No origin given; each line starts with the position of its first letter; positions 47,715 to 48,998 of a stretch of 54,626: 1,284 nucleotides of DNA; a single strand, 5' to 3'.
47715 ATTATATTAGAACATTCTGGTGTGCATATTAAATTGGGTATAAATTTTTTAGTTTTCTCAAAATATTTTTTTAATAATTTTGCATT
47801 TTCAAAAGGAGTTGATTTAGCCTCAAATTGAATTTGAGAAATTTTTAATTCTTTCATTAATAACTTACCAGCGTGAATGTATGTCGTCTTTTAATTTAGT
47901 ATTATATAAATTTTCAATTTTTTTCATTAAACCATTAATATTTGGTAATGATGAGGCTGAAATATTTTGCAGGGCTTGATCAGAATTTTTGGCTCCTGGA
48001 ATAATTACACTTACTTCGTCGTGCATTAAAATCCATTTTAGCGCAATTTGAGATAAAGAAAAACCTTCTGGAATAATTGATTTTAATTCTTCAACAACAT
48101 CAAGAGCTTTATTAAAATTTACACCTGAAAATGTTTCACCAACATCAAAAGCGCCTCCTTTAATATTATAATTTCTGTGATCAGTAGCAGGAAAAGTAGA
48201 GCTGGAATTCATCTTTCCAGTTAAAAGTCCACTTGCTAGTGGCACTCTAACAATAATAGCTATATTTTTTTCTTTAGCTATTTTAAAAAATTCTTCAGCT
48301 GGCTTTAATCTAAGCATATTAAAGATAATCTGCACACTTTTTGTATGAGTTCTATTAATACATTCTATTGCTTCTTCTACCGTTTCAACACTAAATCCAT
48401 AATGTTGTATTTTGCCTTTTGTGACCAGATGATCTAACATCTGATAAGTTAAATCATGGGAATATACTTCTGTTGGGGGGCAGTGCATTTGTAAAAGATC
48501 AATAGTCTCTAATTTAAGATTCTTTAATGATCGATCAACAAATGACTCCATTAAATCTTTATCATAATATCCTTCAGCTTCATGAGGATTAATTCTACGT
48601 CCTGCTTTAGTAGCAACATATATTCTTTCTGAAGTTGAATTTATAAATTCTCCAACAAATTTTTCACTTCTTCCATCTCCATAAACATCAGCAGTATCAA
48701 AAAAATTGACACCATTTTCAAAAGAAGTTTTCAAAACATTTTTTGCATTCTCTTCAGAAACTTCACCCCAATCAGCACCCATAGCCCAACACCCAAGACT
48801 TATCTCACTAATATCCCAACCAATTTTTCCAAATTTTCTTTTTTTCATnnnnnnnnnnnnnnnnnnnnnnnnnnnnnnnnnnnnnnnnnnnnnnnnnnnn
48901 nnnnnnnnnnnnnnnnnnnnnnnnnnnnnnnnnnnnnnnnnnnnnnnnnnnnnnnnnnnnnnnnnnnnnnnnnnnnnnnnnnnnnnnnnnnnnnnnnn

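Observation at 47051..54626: Sugar-type ABC importer with an upstream UTRA-domain regulator and no ATPase gene, wired to an ARH-fold enzyme, an aldo-keto reductase and a nitrilase-family amidase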

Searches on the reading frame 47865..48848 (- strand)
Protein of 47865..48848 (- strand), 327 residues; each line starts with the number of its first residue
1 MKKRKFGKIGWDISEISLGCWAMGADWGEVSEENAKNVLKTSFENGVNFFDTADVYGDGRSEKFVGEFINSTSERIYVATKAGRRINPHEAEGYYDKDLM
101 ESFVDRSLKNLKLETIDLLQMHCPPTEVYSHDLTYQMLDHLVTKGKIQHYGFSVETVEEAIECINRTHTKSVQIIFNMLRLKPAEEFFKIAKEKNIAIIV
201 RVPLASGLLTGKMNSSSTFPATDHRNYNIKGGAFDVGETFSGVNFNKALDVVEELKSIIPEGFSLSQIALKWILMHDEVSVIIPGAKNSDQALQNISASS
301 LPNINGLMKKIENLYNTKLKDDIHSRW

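Call 3: search_protein_families(library=pfam, proteins=[window:47865-48848:-], max_evalue=0.01)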
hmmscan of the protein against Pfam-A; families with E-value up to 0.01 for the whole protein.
window:47865-48848:- (327 aa): 1 family
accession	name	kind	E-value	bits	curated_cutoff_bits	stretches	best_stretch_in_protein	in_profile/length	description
PF00248.27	Aldo_ket_red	-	4.5e-63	213.5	24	1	15-302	1-277/291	Aldo/keto reductase family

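Call 5: search_protein_families(library=ncbifam, proteins=[window:47865-48848:-], max_evalue=0.01)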
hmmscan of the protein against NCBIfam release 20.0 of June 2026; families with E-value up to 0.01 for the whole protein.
window:47865-48848:- (327 aa): 7 families
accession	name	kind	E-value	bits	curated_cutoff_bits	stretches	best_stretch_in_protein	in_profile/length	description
NF049922.1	MethglyxlRedYdjG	equivalog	2.4e-29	102.4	550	1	1-301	1-307/326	NADH-dependent methylglyoxal reductase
TIGR01293.1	Kv_beta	subfamily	9.8e-23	80.7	365.4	1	1-299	1-301/319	voltage-dependent potassium channel subunit beta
NF007388.0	PRK09912.1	subfamily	2.2e-19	69.6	448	1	1-299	13-315/346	L-glyceraldehyde 3-phosphate reductase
NF007695.0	PRK10376.1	subfamily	2.7e-15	56.2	280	1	32-204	39-215/290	oxidoreductase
NF007912.0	PRK10625.1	equivalog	8e-09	35.3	415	1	10-313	10-336/346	NADP(H)-dependent aldo-keto reductase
NF008377.0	PRK11172.1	equivalog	1.3e-08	34.4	327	1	32-207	15-184/267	2,5-didehydrogluconate reductase DkgB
NF008598.0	PRK11565.1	equivalog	7.5e-06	25.2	425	1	29-171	24-156/275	2,5-didehydrogluconate reductase DkgA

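Call 40: search_solved_structures(query=window:47865-48848:-, max_evalue=1e-20)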
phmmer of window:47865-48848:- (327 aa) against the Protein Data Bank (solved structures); distinct sequences matched with E-value up to 1e-20: 24.
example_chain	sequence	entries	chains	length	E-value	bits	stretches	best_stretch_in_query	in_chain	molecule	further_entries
1pyf_A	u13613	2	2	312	1.1e-39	139.4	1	1-300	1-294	IolS protein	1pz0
1ynp_A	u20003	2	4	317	9.9e-32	113.2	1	1-211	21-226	oxidoreductase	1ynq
1pz1_A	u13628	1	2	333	8.4e-28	100.3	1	8-298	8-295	General stress protein 69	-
3n2t_A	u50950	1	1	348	3.4e-27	98.3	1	10-288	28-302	Putative oxidoreductase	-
3uyi_A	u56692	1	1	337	1.5e-24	89.6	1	3-300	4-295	Perakine reductase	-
3v0s_A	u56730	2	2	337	2.8e-24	88.7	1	3-300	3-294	Perakine reductase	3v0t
3v0u_A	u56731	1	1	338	2.8e-24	88.7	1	3-300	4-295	Perakine reductase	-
6ovq_A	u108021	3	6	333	8.7e-24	87.1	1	2-314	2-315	Putative Side chain reductase | MtmW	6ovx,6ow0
7wf3_C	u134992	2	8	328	9.7e-24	86.9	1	4-314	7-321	Voltage-gated potassium channel subunit beta-2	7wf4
7ej1_A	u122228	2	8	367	1.1e-23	86.7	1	4-315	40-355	Voltage-gated potassium channel subunit beta-2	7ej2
7utf_A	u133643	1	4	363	1.2e-23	86.7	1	3-301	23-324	Putative oxidoreductase, aryl-alcohol dehydrogenase like protein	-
1zsx_A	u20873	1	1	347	1.3e-23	86.6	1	4-314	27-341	Voltage-gated potassium channel beta-2 subunit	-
4xk2_A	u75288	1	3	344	2.3e-23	85.7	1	6-298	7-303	Aldo/keto reductase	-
3eb4_A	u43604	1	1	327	3.2e-23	85.2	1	4-314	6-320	Voltage-gated potassium channel subunit beta-2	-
3eb3_A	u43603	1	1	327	3.9e-23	85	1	4-314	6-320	Voltage-gated potassium channel subunit beta-2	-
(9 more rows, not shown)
